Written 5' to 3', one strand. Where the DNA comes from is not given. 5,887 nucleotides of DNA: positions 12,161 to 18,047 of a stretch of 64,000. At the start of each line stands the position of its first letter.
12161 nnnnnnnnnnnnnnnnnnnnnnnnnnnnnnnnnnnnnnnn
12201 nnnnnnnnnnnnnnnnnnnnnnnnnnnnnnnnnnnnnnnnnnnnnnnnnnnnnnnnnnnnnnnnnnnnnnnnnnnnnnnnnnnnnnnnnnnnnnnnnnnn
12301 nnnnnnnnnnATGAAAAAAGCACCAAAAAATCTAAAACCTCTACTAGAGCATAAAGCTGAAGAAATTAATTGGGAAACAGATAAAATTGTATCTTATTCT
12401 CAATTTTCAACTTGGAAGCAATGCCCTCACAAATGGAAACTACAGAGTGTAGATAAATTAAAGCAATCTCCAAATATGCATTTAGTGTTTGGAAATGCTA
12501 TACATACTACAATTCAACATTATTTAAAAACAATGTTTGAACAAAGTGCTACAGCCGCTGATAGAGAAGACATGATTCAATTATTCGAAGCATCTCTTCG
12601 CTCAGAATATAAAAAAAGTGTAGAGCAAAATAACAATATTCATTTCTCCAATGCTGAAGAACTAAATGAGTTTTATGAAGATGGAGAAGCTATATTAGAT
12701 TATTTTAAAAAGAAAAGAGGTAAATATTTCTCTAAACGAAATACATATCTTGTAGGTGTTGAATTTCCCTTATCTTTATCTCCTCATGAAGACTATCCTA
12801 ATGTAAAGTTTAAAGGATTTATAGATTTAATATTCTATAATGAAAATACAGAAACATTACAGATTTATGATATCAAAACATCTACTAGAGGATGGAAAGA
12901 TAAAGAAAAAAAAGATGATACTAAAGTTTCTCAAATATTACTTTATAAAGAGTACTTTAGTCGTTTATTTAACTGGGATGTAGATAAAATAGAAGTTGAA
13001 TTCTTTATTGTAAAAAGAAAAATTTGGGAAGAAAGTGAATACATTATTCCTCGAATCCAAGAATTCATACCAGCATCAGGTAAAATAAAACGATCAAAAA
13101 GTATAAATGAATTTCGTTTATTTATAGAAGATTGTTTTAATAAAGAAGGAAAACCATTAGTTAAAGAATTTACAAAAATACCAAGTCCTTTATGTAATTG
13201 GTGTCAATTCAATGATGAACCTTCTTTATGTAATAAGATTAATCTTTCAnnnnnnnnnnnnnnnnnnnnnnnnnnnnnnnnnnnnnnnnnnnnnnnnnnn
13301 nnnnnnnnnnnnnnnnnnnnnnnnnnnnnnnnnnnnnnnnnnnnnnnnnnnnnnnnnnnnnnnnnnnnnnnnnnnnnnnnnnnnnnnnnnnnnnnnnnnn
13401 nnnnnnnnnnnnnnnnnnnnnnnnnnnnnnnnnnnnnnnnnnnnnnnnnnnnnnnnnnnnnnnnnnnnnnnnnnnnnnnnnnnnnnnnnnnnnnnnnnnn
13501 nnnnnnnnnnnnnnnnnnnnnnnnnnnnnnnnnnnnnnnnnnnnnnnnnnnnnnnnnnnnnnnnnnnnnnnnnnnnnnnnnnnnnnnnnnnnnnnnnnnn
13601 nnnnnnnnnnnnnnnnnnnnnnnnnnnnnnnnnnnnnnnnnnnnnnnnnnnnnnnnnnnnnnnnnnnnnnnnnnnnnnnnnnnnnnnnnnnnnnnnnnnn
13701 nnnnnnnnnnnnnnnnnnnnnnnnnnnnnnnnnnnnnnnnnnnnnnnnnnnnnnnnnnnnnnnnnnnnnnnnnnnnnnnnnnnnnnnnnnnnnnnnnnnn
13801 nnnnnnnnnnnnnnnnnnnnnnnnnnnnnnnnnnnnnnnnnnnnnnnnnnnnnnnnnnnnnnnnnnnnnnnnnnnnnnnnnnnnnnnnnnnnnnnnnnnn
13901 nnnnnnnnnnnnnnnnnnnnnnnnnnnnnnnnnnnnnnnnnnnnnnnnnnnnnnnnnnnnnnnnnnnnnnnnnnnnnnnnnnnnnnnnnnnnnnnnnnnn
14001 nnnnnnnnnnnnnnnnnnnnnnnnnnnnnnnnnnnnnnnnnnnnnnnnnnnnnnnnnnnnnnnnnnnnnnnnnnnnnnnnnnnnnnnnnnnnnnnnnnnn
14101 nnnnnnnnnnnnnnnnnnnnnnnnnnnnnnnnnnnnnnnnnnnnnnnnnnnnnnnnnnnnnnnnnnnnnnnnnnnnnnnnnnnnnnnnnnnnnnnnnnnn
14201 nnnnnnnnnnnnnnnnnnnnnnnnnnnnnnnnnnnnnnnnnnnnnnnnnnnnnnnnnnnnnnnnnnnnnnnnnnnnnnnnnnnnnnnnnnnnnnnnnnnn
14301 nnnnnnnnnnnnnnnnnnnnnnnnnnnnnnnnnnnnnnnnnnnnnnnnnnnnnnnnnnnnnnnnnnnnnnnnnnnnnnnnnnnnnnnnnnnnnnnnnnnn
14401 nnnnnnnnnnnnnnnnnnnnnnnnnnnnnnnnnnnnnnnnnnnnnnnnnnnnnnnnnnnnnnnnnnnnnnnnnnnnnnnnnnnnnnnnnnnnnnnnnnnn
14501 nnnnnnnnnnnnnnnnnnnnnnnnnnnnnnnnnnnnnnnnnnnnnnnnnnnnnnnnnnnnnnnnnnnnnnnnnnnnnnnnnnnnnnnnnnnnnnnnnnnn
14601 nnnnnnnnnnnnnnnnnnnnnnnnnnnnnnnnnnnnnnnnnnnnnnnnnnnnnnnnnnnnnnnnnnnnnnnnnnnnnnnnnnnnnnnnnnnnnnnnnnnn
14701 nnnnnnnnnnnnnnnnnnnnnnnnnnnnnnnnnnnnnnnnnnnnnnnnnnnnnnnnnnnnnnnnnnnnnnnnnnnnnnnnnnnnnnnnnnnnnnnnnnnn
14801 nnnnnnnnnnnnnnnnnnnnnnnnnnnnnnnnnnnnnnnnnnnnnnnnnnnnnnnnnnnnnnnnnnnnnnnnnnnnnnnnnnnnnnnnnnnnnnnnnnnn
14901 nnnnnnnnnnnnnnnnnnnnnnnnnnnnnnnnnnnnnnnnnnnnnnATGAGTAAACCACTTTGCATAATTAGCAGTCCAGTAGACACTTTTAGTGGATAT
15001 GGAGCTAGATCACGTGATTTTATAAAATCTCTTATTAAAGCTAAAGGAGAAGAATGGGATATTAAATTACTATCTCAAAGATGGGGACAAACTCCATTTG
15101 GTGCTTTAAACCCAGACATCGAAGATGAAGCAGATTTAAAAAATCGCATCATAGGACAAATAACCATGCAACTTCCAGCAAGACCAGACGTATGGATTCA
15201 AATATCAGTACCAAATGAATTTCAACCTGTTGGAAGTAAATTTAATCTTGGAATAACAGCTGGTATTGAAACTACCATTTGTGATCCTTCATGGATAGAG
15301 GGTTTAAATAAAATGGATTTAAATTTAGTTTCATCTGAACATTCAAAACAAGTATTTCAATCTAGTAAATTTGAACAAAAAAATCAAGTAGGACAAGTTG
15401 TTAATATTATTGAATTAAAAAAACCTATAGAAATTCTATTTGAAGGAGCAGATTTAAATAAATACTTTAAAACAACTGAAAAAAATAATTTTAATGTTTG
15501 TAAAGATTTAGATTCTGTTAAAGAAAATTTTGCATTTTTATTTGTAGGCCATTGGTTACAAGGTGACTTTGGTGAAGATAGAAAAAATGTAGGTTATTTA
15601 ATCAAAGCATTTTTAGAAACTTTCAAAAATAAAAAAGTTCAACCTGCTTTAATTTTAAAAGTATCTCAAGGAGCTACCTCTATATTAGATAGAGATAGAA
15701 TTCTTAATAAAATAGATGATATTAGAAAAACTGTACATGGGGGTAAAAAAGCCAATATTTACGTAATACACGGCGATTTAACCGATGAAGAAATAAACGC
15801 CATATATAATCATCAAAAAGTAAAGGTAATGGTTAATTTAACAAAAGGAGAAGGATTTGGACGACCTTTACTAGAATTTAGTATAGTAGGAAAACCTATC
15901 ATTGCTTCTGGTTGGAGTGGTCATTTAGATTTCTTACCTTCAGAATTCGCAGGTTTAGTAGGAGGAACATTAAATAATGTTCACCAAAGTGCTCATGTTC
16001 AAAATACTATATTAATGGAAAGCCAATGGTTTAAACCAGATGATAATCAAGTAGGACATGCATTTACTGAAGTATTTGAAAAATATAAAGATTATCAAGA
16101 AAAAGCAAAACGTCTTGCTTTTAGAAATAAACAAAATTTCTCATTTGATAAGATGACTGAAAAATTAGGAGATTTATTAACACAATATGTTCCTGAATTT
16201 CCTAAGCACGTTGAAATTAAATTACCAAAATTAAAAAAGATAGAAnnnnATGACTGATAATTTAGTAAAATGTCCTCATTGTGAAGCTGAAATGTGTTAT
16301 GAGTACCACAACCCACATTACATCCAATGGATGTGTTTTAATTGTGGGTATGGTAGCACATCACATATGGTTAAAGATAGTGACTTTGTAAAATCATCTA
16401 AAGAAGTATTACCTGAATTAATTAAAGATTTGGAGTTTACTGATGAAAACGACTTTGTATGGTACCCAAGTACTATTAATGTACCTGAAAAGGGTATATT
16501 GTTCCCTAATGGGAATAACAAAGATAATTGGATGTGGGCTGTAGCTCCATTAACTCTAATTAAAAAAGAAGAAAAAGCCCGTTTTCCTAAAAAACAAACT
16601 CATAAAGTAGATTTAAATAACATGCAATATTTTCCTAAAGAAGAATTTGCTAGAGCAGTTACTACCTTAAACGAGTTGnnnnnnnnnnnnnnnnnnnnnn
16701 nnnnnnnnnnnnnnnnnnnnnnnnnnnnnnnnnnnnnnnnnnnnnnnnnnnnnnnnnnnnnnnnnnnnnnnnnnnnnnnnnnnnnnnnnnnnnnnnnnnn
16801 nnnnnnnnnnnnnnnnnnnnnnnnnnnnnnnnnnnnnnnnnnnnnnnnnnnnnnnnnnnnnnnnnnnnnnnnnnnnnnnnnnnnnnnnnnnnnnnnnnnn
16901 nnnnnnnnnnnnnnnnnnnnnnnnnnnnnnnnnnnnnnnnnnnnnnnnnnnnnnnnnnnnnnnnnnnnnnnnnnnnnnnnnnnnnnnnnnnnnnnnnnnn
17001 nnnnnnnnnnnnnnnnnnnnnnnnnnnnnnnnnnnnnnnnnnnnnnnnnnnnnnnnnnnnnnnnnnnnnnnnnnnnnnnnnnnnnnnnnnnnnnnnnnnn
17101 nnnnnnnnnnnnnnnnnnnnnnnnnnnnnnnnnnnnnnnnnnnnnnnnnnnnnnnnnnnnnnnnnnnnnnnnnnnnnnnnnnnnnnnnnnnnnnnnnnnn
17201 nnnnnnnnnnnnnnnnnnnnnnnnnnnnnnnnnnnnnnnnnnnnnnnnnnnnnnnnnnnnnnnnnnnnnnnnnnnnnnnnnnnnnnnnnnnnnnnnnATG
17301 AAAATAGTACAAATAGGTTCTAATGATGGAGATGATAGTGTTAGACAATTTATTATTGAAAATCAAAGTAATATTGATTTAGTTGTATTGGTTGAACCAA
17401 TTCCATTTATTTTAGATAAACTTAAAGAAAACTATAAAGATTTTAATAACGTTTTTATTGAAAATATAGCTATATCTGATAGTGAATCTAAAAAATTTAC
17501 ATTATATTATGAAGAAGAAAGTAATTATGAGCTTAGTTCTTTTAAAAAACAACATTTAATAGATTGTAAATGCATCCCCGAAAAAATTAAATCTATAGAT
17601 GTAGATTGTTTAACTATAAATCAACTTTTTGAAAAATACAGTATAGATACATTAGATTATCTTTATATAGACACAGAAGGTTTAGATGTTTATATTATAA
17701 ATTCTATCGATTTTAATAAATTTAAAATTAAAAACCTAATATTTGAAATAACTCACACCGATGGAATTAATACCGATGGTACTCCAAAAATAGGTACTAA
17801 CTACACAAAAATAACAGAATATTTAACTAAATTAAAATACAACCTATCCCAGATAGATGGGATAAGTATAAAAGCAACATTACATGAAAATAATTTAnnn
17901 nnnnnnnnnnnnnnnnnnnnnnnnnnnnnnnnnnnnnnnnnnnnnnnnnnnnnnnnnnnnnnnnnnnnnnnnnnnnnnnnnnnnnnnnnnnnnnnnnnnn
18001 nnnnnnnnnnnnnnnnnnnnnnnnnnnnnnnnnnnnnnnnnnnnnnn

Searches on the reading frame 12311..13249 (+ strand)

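Call 14: search_protein_families(library=pfam, proteins=[window:12311-13249:+], max_evalue=0.01)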
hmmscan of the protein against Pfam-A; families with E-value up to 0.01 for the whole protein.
window:12311-13249:+ (313 aa): 3 families
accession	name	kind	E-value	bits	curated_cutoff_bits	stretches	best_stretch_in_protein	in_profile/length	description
PF12705.13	PDDEXK_1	-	9.5e-22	78.6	22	1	27-301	2-243/247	PD-(D/E)XK nuclease superfamily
PF08696.17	Dna2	-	1.3e-05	25.5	22.4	1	21-130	50-152/204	DNA replication factor Dna2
PF12684.13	DUF3799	-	0.0062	16.8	26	0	28-205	1-143/233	PDDEXK-like domain of unknown function (DUF3799)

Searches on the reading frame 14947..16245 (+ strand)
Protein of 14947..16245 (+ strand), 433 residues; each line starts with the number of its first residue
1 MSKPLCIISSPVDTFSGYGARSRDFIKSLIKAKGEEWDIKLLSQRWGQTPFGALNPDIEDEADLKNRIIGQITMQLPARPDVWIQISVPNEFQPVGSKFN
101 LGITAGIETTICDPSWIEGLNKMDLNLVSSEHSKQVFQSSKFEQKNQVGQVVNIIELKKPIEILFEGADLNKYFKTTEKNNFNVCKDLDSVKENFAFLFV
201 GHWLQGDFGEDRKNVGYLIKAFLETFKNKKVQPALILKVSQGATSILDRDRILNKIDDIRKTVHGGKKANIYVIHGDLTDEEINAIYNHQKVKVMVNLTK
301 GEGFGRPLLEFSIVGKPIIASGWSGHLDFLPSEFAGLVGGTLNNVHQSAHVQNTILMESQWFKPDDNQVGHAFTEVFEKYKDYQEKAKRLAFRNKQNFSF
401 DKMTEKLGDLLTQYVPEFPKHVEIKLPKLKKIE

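Call 14: search_protein_families(library=pfam, proteins=[window:14947-16245:+], max_evalue=0.01)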
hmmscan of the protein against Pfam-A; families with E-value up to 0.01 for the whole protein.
window:14947-16245:+ (433 aa): 3 families
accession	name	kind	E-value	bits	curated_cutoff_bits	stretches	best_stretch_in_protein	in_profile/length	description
PF00534.26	Glycos_transf_1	-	3e-05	24.1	26.4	1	274-340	77-141/172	Glycosyl transferases group 1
PF13692.12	Glyco_trans_1_4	-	6e-05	23.8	27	1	206-328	8-113/142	Glycosyl transferases group 1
PF20706.3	GT4-conflict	-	0.0064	16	26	1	290-406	280-384/385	Family 4 Glycosyltransferase in conflict systems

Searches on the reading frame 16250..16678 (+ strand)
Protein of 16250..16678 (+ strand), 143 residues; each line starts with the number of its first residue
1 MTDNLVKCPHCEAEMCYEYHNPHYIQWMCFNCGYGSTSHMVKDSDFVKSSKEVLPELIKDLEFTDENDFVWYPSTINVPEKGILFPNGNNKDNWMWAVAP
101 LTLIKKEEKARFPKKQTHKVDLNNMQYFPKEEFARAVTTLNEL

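Call 14: search_protein_families(library=pfam, proteins=[window:16250-16678:+], max_evalue=0.01)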
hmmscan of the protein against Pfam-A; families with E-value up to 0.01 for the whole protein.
window:16250-16678:+ (143 aa): 1 family
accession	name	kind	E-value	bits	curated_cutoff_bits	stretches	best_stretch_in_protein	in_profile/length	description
PF14354.12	Lar_restr_allev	-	0.00022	21.8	28.6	1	4-53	2-50/58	Restriction alleviation protein Lar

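Call 71: search_protein_families(library=phrogs, proteins=[window:16250-16678:+], max_evalue=0.00001)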
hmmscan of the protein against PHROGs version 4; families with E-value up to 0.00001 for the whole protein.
window:16250-16678:+ (143 aa): 0 families

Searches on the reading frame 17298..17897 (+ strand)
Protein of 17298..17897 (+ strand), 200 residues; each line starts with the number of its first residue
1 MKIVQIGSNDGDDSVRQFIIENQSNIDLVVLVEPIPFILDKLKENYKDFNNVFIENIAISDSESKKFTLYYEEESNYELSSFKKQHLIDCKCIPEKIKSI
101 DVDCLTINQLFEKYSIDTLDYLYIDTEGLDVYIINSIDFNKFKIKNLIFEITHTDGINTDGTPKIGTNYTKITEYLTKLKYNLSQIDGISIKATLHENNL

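Call 3: search_protein_families(library=pfam, proteins=[window:17298-17897:+], max_evalue=0.01)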
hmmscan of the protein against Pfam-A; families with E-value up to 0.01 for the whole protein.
window:17298-17897:+ (200 aa): 1 family
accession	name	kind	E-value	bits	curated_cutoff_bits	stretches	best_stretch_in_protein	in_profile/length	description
PF05050.19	Methyltransf_21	-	2.3e-12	47.8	22.7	1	5-181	1-171/173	Methyltransferase FkbM domain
